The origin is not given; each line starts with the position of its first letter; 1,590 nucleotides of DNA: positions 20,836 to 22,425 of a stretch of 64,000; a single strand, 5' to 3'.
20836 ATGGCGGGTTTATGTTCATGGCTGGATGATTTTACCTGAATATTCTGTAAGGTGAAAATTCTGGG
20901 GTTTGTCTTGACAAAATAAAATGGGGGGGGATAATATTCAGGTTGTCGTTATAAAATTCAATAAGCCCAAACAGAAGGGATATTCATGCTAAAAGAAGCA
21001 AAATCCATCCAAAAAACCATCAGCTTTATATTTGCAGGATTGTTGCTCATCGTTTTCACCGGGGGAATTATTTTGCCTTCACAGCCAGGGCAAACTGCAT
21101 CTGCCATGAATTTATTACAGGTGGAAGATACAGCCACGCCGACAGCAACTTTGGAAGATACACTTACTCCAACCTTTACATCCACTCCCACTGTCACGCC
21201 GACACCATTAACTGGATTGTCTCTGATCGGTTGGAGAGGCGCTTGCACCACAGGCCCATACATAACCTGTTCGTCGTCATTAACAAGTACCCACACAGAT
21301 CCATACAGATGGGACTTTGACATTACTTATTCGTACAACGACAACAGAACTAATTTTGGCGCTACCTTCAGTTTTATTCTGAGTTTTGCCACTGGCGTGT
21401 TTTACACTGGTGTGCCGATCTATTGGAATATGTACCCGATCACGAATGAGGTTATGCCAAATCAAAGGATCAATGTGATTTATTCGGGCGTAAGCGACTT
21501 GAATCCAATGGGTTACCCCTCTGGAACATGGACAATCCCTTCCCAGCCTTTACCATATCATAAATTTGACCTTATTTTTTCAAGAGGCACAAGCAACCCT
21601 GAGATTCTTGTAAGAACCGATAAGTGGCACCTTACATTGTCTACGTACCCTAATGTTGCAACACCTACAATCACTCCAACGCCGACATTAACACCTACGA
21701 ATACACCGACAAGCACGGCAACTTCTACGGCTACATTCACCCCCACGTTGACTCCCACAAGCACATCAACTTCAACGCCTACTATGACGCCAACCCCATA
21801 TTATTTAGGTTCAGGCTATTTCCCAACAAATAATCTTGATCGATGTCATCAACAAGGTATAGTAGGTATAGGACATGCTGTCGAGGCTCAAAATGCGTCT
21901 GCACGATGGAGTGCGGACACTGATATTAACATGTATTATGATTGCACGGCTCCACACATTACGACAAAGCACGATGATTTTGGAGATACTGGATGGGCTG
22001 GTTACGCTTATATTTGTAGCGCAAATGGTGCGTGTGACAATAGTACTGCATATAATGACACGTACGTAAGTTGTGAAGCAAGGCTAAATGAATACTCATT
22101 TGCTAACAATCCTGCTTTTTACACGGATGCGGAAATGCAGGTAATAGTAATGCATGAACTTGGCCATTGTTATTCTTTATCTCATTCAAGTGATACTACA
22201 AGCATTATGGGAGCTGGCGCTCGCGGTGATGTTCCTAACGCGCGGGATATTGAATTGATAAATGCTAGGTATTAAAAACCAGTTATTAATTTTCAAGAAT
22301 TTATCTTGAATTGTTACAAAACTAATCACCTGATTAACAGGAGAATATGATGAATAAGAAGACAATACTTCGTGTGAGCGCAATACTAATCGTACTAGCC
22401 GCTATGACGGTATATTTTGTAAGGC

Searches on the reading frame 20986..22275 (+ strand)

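Call 34: search_protein_families(library=pfam, proteins=[window:20986-22275:+])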
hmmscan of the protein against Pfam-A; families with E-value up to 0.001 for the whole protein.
window:20986-22275:+ (429 aa): 1 family
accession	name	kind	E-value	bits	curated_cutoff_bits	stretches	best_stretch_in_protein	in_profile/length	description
PF00413.30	Peptidase_M10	-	0.00011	22.6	24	1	379-409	103-133/159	Matrixin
